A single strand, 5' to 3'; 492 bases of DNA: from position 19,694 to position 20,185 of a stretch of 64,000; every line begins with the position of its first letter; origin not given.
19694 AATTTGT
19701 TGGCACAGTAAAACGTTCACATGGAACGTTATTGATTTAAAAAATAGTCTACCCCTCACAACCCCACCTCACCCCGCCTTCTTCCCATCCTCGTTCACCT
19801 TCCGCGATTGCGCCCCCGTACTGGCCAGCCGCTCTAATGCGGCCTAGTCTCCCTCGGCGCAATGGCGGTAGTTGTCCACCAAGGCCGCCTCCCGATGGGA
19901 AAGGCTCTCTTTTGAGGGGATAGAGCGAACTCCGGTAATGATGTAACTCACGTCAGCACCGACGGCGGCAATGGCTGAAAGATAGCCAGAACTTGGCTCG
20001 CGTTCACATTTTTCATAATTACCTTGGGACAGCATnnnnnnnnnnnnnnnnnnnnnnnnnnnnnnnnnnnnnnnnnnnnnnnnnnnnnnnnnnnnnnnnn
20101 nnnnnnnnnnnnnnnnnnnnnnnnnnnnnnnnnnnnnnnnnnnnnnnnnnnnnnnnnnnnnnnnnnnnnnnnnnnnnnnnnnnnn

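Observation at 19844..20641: Two-gene operon downstream of cI: split-zinc-ribbon membrane protein plus small HTH protein (rexAB-like position)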

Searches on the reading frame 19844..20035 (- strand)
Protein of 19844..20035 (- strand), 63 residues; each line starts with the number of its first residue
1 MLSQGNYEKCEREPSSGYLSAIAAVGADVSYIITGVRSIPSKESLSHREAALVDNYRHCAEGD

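Call 4: search_protein_families(library=pfam, proteins=[window:19844-20035:-], max_evalue=0.1)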
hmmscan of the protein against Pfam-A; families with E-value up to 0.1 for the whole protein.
window:19844-20035:- (63 aa): 0 families

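Call 7: search_protein_families(library=phrogs, proteins=[window:19844-20035:-], max_evalue=0.1)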
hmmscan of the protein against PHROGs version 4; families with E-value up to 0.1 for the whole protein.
window:19844-20035:- (63 aa): 2 families
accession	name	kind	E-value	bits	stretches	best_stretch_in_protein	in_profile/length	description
phrog_8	-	transcription regulation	0.00056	20.4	1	4-45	187-228/346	transcriptional regulator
phrog_17822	-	unknown function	0.0019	18.5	1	7-44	40-77/267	-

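Call 8: search_protein_families(library=padloc, proteins=[window:19844-20035:-], max_evalue=1)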
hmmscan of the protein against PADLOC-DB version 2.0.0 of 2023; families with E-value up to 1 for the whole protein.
window:19844-20035:- (63 aa): 0 families

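Call 13: find_homologous_proteins(query=window:19844-20035:-, max_evalue=0.01)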
Query window:19844-20035:- (63 aa): 1 proteins with E <= 0.01 among 1 candidates.
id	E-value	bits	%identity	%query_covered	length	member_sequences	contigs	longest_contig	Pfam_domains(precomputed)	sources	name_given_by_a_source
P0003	8.9e-34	131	100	100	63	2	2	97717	-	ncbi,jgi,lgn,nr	ncbi:MAG: hypothetical protein HQL07_00645 [Nitrospirae bacterium]|nr:hypothetical protein [Magnetoc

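Call 15: search_dna_similar(query=window:19844-20035:-, collection=phages, mode=protein, max_evalue=1, max_rows=25)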
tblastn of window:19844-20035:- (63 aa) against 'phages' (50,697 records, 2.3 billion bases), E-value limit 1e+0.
Records with a match: 208; places in all: 208; records where one place covers at least 80% of the query: 196.
Best place of each record, by identity: <60% 208.
By first word of the organism name: Ralstonia 101; Burkholderia 61; Pseudomonas 42; Escherichia 2; Acidovorax 1; Bacillus 1.
By host as written in the record: Ralstonia solanacearum 72; Pseudomonas aeruginosa 28; Burkholderia sp. 22; Burkholderia pseudomallei 14; - 10; Ralstonia solanacearum Race 3, Biovar 1 6; Burkholderia thailandensis 4; Burkholderia pseudomallei BP82 3; and 41 more.
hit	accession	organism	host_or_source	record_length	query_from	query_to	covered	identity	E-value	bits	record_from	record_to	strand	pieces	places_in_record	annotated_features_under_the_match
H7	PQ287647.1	Pseudomonas phage Komp_PAO1_1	Pseudomonas aeruginosa PAO1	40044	2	57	89%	51.8%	6e-9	55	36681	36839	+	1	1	hypothetical protein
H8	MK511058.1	Pseudomonas phage vB_Pae_CF53b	Pseudomonas aeruginosa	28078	3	60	92%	48.5%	9e-8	52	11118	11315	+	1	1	hypothetical protein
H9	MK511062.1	Pseudomonas phage vB_Pae_CF127b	Pseudomonas aeruginosa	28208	3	60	92%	48.5%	9e-8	52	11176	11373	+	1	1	hypothetical protein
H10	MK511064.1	Pseudomonas phage vB_Pae_BR58a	Pseudomonas aeruginosa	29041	3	60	92%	48.5%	9e-8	52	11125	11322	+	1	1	hypothetical protein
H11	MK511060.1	Pseudomonas phage vB_Pae_CF118c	Pseudomonas aeruginosa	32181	3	60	92%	48.5%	9e-8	52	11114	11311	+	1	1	none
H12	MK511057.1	Pseudomonas phage vB_Pae_CF5a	Pseudomonas aeruginosa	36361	3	60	92%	48.5%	9e-8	52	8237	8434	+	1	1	hypothetical protein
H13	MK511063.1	Pseudomonas phage vB_Pae_CF177a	Pseudomonas aeruginosa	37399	3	60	92%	48.5%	9e-8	52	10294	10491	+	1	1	hypothetical protein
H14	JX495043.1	Pseudomonas phage JBD67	-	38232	3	60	92%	48.5%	9e-8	52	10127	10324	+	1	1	none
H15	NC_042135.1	Pseudomonas phage JBD67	-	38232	3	60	92%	48.5%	9e-8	52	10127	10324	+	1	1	none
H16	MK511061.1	Pseudomonas phage vB_Pae_CF125a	Pseudomonas aeruginosa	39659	3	60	92%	48.5%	9e-8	52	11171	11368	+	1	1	hypothetical protein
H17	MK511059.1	Pseudomonas phage vB_Pae_CF78a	Pseudomonas aeruginosa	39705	3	60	92%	48.5%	9e-8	52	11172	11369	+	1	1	hypothetical protein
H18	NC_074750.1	Pseudomonas phage vB_Pae_CF78a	Pseudomonas aeruginosa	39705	3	60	92%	48.5%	9e-8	52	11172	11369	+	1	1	hypothetical protein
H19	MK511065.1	Pseudomonas phage vB_Pae_BR141c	Pseudomonas aeruginosa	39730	3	60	92%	48.5%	9e-8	52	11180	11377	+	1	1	hypothetical protein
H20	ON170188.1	Ralstonia phage YO107_2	Ralstonia solanacearum T440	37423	3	57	87%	50.9%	3e-8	53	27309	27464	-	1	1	record has no annotation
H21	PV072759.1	Burkholderia phage vB_E433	Burkholderia sp.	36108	3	57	87%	50.9%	8e-7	49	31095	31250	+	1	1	transcriptional regulator protein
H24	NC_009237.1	Burkholderia phage phiE255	Burkholderia thailandensis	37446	3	57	87%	50.9%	8e-7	49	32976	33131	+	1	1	transcriptional regulator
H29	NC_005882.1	Burkholderia phage BcepMu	-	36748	3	60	92%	46.6%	1e-6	48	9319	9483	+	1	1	helix-turn-helix transcriptional regulator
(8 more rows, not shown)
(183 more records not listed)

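Call 16: get_annotated_region(hit=H29, flank=1500)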
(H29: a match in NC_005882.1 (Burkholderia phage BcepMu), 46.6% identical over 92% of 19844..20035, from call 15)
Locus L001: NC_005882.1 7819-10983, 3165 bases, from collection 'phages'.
description: Burkholderia cenocepacia phage BcepMu, complete genome.
organism: Burkholderia phage BcepMu (NCBI taxid 2881392)
taxonomy: Viruses; Duplodnaviria; Heunggongvirae; Uroviricota; Caudoviricetes; Bcepmuvirus; Bcepmuvirus bcepMu
host: -; source: -; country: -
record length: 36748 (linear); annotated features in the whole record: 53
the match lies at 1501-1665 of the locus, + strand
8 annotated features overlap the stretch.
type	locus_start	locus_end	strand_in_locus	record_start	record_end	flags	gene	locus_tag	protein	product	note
CDS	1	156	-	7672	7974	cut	-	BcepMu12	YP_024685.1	transcriptional regulator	conserved protein; supported by IST data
CDS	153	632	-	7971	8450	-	-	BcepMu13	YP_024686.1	gp13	-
CDS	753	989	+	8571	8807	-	-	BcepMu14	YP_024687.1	gp14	novel protein supported by by IST data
CDS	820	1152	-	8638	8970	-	-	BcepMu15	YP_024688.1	gp15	novel reading frame identified by IST data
CDS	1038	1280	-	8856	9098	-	-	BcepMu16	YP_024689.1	HTH DNA binding protein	conserved hypothetical protein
CDS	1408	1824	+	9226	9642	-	-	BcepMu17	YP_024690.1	helix-turn-helix transcriptional regulator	cro/cI repressor transcription regulator; supported by IST data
CDS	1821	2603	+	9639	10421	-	-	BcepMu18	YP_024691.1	membrane protein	-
CDS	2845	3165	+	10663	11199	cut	-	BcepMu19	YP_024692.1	gp19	conserved hypothetical protein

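Call 17: get_annotated_region(hit=H24, flank=1500)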
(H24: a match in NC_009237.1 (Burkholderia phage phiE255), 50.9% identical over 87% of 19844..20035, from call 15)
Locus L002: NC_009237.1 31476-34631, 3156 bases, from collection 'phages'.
description: Burkholderia phage phiE255 chromosome, complete genome.
organism: Burkholderia phage phiE255 (NCBI taxid 2883942)
taxonomy: Viruses; Duplodnaviria; Heunggongvirae; Uroviricota; Caudoviricetes; Bcepmuvirus; Bcepmuvirus E255
host: Burkholderia thailandensis; source: -; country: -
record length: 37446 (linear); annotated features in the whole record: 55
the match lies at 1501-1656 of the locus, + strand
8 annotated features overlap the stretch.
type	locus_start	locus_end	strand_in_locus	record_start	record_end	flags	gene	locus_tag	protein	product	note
CDS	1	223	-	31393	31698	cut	-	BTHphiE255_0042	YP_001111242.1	transcriptional regulator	-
CDS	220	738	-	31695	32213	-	-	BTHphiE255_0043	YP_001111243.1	gp43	-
CDS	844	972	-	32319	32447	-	-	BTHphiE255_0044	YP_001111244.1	gp44, hypothetical protein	-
CDS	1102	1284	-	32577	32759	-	-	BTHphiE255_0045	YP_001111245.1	HTH DNA binding protein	-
CDS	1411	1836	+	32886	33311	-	-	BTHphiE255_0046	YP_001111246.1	transcriptional regulator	-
CDS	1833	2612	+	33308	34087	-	-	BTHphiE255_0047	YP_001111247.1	membrane protein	-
CDS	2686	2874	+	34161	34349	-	-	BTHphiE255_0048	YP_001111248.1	gp48, hypothetical protein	-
CDS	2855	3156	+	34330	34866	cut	-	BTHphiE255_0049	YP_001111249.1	gp49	-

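Call 18: get_annotated_region(hit=H7, flank=1500)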
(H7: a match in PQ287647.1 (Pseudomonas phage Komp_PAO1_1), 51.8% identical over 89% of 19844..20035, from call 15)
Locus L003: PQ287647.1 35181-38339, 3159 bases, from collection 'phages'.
description: Pseudomonas phage Komp_PAO1_1, complete genome.
organism: Pseudomonas phage Komp_PAO1_1 (NCBI taxid 3390399)
taxonomy: Viruses
host: Pseudomonas aeruginosa PAO1; source: garden compost; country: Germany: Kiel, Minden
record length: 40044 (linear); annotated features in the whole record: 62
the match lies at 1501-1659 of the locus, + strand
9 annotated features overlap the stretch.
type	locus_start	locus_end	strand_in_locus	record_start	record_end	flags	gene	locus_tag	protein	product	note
CDS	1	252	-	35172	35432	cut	-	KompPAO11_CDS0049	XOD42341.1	hypothetical protein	-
CDS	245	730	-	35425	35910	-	-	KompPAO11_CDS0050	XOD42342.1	CII-like transcriptional activator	-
CDS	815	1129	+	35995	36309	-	-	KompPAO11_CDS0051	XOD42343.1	hypothetical protein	-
CDS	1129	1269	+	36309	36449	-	-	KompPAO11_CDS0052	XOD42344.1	hypothetical protein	-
CDS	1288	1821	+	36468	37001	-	-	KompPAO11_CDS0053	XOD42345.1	hypothetical protein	-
CDS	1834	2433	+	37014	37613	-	-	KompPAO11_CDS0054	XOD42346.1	hypothetical protein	-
CDS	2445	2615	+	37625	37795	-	-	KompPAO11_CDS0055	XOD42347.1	hypothetical protein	-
CDS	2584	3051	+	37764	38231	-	-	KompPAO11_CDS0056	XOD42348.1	endolysin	-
CDS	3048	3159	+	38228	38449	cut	-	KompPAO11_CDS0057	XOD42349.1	holin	-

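Call 57: find_encoding_contigs(protein=P0003, flank=4000, max_places=4)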
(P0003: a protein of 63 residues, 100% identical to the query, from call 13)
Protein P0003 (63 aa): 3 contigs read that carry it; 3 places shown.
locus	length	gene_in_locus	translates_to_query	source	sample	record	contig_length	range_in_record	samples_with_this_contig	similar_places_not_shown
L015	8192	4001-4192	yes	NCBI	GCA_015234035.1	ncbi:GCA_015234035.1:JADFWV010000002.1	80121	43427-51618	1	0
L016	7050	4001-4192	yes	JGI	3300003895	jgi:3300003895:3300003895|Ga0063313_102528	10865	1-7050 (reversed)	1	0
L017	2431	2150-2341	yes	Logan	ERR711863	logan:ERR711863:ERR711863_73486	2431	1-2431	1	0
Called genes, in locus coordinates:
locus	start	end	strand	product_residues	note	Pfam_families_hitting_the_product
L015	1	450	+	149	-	PF07798:CCDC90-like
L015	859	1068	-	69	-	PF05930:Phage_AlpA, PF12728:HTH_17 (weak)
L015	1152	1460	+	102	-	-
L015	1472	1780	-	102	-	-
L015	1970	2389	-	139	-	-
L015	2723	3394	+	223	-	PF07022:Phage_CI_repr, PF00717:Peptidase_S24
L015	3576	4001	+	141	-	-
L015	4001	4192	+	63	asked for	-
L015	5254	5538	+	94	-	-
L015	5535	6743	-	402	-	PF13356:Arm-DNA-bind_3, PF22022:Phage_int_M, PF00589:Phage_integrase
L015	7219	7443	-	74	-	-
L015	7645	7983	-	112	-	-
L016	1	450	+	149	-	PF07798:CCDC90-like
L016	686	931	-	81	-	-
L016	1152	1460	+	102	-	-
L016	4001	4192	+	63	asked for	-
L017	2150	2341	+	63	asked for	-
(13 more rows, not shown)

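Call 86: search_protein_families(library=pfam, proteins=[L001:1408-1824:+, L002:1411-1836:+, L003:1288-1821:+], max_evalue=0.01)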
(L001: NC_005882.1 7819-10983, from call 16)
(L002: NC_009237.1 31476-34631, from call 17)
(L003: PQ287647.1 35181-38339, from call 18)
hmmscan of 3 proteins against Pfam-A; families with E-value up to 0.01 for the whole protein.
L001:1408-1824:+ (138 aa): 2 families
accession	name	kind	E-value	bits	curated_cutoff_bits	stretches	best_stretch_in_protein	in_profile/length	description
PF13560.12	HTH_31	-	7.9e-08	32.9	27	1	4-54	2-53/64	Helix-turn-helix domain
PF01381.28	HTH_3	-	5.9e-07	29.9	23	1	8-54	1-47/55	Helix-turn-helix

L002:1411-1836:+ (141 aa): 2 families
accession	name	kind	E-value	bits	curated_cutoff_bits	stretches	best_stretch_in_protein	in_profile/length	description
PF13560.12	HTH_31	-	0.00022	21.9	27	1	3-50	2-50/64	Helix-turn-helix domain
PF12844.13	HTH_19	-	0.0012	19.1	30.2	1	4-45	1-42/64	Helix-turn-helix domain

L003:1288-1821:+ (177 aa): 2 families
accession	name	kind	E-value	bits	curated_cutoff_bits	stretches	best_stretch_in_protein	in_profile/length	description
PF01381.28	HTH_3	-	8.5e-05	23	23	1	49-95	1-47/55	Helix-turn-helix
PF13560.12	HTH_31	-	0.001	19.8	27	1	45-95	2-53/64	Helix-turn-helix domain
